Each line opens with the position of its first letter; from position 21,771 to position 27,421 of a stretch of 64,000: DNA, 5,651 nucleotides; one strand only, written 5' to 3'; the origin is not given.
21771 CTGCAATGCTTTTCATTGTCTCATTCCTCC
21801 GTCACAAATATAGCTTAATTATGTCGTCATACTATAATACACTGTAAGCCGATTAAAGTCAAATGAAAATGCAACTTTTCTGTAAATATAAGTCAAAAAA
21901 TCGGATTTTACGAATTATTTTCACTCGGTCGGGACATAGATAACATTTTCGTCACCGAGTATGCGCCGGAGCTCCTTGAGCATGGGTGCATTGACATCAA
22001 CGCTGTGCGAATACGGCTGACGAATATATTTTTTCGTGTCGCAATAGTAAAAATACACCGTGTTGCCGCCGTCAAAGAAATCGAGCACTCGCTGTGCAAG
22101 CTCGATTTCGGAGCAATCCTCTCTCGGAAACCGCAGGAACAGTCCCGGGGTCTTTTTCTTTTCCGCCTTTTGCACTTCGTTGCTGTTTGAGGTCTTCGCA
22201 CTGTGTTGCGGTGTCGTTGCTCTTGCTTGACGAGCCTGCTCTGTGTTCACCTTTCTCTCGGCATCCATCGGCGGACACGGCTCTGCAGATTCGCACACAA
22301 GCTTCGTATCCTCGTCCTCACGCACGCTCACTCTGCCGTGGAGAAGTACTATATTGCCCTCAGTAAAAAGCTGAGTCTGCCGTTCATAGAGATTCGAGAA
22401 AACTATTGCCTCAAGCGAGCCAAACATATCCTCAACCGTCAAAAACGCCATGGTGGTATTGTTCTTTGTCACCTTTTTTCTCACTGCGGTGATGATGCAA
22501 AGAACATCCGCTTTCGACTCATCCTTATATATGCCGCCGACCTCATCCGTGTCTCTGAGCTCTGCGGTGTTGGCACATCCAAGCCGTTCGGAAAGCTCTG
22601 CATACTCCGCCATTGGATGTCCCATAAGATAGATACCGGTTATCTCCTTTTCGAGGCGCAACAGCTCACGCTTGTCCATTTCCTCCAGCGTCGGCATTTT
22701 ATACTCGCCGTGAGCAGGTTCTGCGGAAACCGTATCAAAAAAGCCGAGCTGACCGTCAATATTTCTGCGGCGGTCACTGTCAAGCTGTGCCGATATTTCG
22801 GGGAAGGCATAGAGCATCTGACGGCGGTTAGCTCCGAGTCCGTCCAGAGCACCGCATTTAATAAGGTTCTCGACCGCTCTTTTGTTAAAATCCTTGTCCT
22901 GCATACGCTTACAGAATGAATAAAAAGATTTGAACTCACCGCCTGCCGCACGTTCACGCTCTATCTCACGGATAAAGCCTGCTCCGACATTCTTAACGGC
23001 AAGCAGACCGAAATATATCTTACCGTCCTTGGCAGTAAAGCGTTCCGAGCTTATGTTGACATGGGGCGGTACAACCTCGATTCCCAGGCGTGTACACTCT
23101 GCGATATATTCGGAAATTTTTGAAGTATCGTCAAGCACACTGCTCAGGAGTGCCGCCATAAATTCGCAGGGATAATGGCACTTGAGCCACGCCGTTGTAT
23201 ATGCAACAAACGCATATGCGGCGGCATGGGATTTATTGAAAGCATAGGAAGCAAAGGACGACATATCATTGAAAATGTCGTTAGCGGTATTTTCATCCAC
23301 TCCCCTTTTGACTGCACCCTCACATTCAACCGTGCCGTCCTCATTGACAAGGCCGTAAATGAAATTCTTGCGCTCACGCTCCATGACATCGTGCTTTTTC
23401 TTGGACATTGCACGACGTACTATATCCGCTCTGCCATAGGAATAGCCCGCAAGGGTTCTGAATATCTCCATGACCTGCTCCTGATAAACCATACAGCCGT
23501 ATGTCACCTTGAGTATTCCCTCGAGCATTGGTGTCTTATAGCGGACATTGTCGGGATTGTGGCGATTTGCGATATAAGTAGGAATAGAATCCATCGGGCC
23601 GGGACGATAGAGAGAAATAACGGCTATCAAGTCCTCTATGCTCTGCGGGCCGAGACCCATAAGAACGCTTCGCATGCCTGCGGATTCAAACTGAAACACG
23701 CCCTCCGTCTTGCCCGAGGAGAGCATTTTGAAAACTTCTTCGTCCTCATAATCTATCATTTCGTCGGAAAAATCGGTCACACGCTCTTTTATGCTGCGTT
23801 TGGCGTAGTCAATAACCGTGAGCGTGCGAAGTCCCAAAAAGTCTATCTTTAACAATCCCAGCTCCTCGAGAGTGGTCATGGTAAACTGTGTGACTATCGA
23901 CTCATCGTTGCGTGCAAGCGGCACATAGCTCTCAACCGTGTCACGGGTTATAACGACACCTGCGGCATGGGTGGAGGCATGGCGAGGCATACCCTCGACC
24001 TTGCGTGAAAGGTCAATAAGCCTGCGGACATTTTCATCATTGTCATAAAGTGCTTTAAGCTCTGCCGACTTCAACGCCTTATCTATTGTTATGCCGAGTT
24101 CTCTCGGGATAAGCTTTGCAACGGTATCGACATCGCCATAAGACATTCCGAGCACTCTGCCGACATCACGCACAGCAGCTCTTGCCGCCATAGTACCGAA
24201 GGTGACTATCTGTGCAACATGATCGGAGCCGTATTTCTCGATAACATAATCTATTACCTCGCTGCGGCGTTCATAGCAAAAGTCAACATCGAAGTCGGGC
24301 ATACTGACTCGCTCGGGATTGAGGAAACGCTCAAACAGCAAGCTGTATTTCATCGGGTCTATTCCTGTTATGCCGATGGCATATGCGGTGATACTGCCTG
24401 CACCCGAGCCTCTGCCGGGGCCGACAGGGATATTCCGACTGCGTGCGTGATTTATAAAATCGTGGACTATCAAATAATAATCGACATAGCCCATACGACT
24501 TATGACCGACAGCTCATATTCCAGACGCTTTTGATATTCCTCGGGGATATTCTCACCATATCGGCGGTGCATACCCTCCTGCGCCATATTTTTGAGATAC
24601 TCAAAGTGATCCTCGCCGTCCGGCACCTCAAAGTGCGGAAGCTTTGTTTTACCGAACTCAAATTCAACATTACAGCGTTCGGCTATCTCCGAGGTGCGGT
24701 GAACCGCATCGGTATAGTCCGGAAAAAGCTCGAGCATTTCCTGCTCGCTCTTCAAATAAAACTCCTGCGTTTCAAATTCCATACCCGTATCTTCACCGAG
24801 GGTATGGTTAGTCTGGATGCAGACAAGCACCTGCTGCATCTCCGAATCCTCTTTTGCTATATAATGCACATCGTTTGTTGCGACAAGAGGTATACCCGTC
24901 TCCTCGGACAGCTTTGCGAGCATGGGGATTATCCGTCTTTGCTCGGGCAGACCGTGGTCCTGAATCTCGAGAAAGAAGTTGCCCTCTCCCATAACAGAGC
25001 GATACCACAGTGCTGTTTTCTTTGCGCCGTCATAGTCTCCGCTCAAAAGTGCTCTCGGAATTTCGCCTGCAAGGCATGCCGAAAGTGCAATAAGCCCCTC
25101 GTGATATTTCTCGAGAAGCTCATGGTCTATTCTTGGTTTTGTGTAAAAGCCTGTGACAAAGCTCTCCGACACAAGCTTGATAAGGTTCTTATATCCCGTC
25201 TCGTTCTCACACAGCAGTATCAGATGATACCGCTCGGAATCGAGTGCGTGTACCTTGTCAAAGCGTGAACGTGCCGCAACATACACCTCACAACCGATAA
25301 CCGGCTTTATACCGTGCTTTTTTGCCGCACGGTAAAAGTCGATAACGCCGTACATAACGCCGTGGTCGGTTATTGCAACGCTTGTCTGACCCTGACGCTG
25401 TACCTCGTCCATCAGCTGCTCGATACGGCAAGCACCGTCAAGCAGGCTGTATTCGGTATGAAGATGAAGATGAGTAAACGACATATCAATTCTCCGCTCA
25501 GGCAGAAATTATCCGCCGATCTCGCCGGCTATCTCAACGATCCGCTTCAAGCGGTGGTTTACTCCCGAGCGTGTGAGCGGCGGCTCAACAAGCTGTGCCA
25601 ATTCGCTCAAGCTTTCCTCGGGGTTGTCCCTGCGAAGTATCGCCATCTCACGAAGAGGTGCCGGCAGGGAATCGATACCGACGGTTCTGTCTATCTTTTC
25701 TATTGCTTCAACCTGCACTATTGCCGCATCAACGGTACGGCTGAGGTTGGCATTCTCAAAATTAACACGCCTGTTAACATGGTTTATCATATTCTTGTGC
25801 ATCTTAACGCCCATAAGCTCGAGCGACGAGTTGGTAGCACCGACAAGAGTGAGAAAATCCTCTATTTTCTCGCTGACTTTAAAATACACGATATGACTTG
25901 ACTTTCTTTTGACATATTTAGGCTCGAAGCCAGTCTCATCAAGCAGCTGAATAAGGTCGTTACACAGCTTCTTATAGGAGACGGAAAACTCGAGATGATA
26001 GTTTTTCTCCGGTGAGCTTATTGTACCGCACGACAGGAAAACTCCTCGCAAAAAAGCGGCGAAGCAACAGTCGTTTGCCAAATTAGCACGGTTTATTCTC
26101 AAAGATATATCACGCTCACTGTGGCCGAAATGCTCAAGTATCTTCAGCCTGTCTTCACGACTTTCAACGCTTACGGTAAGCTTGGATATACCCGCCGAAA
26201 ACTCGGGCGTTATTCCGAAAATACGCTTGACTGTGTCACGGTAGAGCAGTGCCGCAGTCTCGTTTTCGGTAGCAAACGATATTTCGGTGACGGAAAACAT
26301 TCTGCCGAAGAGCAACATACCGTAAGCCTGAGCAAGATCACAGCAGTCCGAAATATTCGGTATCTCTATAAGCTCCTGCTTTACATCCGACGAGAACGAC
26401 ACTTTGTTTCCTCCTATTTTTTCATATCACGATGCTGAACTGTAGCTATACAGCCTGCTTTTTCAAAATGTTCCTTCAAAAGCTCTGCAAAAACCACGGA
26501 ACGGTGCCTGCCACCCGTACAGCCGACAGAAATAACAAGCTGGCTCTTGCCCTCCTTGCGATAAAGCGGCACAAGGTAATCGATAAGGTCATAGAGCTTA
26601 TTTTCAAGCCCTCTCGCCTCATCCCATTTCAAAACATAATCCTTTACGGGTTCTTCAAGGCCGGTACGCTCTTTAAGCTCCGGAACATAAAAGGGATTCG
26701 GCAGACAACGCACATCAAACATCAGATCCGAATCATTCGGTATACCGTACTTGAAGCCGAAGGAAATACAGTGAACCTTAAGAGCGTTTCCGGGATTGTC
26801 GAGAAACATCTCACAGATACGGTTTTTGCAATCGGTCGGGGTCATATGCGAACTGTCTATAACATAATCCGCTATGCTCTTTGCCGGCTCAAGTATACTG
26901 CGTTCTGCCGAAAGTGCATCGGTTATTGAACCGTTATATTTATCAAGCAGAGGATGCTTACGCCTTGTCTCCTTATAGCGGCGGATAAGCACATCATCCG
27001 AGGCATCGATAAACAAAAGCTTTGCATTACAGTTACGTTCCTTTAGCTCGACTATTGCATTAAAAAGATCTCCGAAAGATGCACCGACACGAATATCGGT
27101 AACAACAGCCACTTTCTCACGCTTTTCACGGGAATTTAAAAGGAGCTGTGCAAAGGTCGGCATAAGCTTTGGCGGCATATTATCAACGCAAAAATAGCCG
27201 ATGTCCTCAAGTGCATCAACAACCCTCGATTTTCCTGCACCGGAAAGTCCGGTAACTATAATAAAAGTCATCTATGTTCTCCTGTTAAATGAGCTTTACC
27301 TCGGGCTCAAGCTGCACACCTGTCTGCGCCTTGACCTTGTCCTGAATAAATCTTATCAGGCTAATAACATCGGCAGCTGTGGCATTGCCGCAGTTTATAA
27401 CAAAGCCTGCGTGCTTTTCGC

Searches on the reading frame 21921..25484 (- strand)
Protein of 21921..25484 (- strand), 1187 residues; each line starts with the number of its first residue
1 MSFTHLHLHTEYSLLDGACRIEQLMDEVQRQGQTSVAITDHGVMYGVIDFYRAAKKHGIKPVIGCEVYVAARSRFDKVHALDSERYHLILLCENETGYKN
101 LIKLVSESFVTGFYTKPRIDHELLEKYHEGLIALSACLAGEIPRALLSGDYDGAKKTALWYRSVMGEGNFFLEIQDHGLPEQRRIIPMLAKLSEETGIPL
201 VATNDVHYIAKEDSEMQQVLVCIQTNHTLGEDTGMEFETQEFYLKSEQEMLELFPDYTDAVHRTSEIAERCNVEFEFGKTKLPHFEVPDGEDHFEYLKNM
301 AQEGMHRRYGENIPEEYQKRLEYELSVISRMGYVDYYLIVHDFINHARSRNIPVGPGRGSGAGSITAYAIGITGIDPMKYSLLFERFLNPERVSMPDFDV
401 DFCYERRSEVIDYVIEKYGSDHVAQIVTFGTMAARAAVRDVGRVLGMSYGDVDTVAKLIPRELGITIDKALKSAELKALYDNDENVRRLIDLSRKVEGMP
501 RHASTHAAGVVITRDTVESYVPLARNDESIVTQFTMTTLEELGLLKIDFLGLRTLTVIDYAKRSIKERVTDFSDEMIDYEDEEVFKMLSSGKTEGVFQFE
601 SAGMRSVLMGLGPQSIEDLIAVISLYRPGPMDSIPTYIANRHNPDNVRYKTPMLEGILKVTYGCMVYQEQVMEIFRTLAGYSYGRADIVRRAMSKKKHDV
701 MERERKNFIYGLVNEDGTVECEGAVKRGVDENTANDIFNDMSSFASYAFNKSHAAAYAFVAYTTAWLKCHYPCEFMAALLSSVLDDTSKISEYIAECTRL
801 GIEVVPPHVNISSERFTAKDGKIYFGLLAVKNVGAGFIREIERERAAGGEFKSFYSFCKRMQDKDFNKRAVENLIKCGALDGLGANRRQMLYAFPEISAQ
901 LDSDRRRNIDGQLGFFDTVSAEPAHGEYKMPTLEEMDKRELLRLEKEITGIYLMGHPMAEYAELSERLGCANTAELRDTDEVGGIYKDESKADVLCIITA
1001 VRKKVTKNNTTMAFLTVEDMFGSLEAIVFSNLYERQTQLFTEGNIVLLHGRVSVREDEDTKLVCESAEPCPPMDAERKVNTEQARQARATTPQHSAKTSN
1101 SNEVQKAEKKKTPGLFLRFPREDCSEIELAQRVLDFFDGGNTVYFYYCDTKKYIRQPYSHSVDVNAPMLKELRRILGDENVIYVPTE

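Call 62: search_protein_families(library=pfam, proteins=[window:21921-25484:-], max_evalue=0.000001)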
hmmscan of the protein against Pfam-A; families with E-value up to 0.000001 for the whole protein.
window:21921-25484:- (1187 aa): 5 families
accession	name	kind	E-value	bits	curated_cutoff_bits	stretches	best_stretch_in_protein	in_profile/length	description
PF07733.18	DNA_pol3_alpha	-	2.6e-108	362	23.9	1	295-551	1-260/260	Bacterial DNA polymerase III alpha NTPase domain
PF02811.25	PHP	-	3.3e-61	206.8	26.4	1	5-177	1-164/164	PHP domain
PF17657.6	DNA_pol3_finger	-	3.1e-57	193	22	1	554-714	1-164/166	Bacterial DNA polymerase III alpha subunit finger domain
PF14579.12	HHH_6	-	2.8e-28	98.4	25.6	1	801-890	1-90/90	Helix-hairpin-helix motif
PF01336.31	tRNA_anti-codon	-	3.5e-09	36.9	27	1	1001-1068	10-73/75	OB-fold nucleic acid binding domain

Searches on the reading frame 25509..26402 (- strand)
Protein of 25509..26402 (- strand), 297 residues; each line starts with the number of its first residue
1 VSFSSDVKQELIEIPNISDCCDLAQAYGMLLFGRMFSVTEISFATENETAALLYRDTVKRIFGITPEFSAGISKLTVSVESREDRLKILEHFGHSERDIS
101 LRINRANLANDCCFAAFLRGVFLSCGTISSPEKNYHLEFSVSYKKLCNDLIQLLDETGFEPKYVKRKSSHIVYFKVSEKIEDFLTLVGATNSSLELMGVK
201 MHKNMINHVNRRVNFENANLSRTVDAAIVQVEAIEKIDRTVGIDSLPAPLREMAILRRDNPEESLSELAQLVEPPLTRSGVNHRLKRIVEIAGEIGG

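Call 4: search_protein_families(library=pfam, proteins=[window:25509-26402:-])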
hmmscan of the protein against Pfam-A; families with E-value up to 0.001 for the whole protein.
window:25509-26402:- (297 aa): 3 families
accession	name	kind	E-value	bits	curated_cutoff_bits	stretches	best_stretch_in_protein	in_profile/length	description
PF02650.20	HTH_WhiA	-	8e-32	110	27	1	209-292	1-84/84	WhiA C-terminal HTH domain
PF14527.11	LAGLIDADG_WhiA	-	1e-25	90.1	23.2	1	115-205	2-92/93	WhiA LAGLIDADG-like domain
PF14528.11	LAGLIDADG_3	-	0.00069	20.3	22.5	0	115-184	4-78/82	LAGLIDADG-like domain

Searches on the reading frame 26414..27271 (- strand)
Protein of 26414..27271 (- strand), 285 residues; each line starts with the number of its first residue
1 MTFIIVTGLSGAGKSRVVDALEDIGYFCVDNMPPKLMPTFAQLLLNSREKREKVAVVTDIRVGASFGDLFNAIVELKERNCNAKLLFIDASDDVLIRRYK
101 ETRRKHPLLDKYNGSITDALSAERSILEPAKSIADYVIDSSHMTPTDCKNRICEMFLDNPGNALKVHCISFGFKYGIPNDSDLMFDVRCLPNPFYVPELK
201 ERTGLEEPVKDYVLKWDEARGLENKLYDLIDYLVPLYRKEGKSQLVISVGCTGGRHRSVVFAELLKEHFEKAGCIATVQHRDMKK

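Call 4: search_protein_families(library=pfam, proteins=[window:26414-27271:-])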
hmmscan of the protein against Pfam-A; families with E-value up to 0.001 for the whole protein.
window:26414-27271:- (285 aa): 2 families
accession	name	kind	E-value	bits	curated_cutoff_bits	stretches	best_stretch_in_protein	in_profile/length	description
PF03668.21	RapZ-like_N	-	3.2e-47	160.7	25.4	1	1-158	1-156/158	RapZ-like N-terminal domain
PF22740.1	PapZ_C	-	4e-45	153.4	27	1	164-284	1-121/121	RapZ C-terminal domain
